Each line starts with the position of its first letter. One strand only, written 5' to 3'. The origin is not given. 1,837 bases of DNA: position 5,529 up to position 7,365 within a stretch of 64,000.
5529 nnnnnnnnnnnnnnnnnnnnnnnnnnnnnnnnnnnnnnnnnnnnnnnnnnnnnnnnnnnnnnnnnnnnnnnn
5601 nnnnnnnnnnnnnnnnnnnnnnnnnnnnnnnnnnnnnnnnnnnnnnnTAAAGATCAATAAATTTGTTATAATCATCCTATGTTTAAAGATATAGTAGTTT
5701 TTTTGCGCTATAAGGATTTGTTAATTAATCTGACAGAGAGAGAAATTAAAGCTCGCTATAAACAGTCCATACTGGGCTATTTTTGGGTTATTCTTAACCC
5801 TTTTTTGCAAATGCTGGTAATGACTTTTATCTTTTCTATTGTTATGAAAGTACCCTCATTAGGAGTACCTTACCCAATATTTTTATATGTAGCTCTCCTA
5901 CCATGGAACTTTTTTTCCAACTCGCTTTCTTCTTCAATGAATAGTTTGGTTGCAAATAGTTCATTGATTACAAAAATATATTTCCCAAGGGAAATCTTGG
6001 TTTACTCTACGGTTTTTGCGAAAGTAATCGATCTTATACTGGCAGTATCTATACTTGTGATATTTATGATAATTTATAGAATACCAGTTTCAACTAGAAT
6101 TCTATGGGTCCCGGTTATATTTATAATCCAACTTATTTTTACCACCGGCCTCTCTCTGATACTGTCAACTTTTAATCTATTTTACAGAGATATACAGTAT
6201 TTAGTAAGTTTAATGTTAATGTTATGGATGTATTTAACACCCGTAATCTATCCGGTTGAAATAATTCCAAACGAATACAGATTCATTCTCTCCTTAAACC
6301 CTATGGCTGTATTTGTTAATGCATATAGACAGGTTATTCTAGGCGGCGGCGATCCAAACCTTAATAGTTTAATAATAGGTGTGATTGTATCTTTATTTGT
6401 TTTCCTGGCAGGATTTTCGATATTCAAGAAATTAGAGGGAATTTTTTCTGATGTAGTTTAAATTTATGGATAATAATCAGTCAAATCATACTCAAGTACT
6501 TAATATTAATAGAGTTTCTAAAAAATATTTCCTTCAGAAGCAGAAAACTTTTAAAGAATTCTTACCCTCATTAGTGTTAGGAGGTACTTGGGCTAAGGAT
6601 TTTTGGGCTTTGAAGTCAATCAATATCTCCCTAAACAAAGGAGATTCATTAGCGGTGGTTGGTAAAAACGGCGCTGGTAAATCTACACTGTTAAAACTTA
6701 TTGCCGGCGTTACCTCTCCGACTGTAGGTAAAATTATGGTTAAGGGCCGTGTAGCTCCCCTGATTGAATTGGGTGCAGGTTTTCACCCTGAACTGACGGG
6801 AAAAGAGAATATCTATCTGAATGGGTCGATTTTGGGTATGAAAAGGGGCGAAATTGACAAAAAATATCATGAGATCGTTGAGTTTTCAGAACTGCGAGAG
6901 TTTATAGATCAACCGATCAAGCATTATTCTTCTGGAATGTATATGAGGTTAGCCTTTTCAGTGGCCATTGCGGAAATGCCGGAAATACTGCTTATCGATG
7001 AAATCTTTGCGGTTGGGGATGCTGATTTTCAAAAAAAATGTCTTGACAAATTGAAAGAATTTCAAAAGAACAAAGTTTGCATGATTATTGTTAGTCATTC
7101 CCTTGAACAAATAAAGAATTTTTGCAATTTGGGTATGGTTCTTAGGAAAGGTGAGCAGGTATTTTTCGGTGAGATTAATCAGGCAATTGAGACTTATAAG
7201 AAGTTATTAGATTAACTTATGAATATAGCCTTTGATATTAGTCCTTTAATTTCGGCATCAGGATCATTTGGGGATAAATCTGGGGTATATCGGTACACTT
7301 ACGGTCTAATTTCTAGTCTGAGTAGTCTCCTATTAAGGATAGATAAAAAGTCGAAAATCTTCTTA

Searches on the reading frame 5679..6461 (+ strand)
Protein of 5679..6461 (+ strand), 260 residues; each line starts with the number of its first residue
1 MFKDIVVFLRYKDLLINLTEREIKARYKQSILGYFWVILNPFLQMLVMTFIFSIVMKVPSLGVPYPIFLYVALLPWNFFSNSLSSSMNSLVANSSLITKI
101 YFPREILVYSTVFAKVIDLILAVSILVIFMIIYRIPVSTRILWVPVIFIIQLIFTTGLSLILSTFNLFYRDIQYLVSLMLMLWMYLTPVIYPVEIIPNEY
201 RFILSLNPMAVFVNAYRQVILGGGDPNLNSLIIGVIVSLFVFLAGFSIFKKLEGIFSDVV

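Call 7: search_protein_families(library=pfam, proteins=[window:5679-6461:+], max_evalue=0.001)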
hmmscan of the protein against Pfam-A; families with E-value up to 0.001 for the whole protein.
window:5679-6461:+ (260 aa): 1 family
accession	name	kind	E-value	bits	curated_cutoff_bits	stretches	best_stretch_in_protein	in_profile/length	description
PF01061.29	ABC2_membrane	-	2.1e-18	67.1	26.9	1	17-220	5-210/211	ABC-2 type transporter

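Call 70: search_protein_families(library=ncbifam, proteins=[window:5679-6461:+], max_evalue=0.001)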
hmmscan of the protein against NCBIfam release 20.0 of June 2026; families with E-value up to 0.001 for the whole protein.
window:5679-6461:+ (260 aa): 4 families
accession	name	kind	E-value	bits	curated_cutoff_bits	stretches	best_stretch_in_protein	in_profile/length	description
NF050109.1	galactan_ABC_perm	equivalog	1.6e-22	80.3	380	1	2-243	11-256/272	galactan export ABC transporter permease subunit Wzm/RfbD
NF050053.1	CapPschTportKpsM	equivalog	3.4e-15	56.7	300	1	14-217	4-214/257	capsule polysaccharide transporter KpsM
NF011648.0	PRK15066.1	subfamily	9.4e-05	22.1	225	1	103-245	102-243/257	ABC transporter permease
TIGR01247.1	drrB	subfamily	0.0006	19.6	223.05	0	26-246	8-234/236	daunorubicin resistance ABC transporter membrane protein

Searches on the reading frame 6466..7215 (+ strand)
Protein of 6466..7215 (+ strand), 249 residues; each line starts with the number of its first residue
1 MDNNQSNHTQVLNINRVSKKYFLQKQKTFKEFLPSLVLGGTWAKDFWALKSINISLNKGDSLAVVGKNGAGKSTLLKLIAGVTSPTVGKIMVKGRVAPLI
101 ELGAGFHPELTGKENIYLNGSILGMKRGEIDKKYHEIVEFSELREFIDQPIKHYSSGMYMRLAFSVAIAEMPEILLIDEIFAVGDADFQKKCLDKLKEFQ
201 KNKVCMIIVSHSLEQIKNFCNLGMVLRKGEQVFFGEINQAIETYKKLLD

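Call 7: search_protein_families(library=pfam, proteins=[window:6466-7215:+], max_evalue=0.001)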
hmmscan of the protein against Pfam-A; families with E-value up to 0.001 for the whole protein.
window:6466-7215:+ (249 aa): 5 families
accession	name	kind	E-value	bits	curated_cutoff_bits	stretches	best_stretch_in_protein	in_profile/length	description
PF00005.33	ABC_tran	-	2.3e-21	77.3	25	1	49-181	1-136/137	ABC transporter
PF02463.25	SMC_N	-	6.2e-05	23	40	0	61-84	26-49/220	RecF/RecN/SMC N terminal domain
PF13304.12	AAA_21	-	7e-05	23.5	27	0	63-81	3-21/304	AAA domain, putative AbiEii toxin, Type IV TA system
PF13476.12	AAA_23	-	0.00066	20.8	27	0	53-152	14-126/201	AAA domain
PF13175.12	AAA_15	-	0.00077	19.6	32.1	0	46-79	11-43/374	AAA ATPase domain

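Call 70: search_protein_families(library=ncbifam, proteins=[window:6466-7215:+], max_evalue=0.001)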
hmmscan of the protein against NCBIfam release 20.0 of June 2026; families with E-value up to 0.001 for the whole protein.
window:6466-7215:+ (249 aa): 186 families (the best 25 are shown)
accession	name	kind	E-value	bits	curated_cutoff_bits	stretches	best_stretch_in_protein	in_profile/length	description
NF010066.0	PRK13546.1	equivalog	1.2e-58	198.5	320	1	12-248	5-238/264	teichoic acids export ABC transporter ATP-binding subunit TagH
NF010065.0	PRK13545.1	equivalog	1.5e-57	195.5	538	1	14-248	7-238/549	teichoic acids export protein ATP-binding subunit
NF050108.1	galactan_ABC_ATP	equivalog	3e-55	187.1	400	1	48-245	44-241/244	galactan export ABC transporter ATP-binding subunit Wzt/RfbE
TIGR01188.1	drrA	subfamily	1.4e-31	110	312.45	1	45-238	5-209/302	daunorubicin resistance ABC transporter, ATP-binding protein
TIGR04521.1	ECF_ATPase_2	equivalog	7.5e-28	97.4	330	2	114-247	104-239/279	energy-coupling factor transporter ATPase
NF040933.2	ABC_arch_GlcV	equivalog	1.5e-27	96.5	450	2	106-236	94-225/357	glucose ABC transporter ATP-binding protein GlcV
TIGR04520.1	ECF_ATPase_1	equivalog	5.8e-24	84.9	315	2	46-95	15-64/269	energy-coupling factor transporter ATPase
TIGR02673.1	FtsE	equivalog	8.8e-24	84.4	264.85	2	42-95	11-64/214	cell division ATP-binding protein FtsE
TIGR03740.1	galliderm_ABC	subfamily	7.2e-23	81.4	309.75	1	48-239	15-210/223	lantibiotic protection ABC transporter ATP-binding subunit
TIGR00968.1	3a0106s01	subfamily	9.8e-23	80.9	342.75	1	45-232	12-210/237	sulfate ABC transporter ATP-binding protein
TIGR01166.1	cbiO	subfamily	1.6e-22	79.9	211.8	2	47-95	6-54/190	cobalt ABC transporter, ATP-binding protein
TIGR02315.1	ABC_phnC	equivalog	2.3e-22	79.6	266.1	2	40-95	9-64/243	phosphonate ABC transporter ATP-binding protein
NF010158.0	PRK13637.1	equivalog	1.4e-21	76.9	390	2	115-246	104-238/287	energy-coupling factor transporter ATPase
NF010059.0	PRK13536.1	equivalog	1.4e-21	76.6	549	1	50-242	60-263/342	nodulation factor ABC transporter ATP-binding protein NodI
NF040873.1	AztA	equivalog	1.5e-21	76.9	220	2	48-95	7-54/191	zinc ABC transporter ATP-binding protein AztA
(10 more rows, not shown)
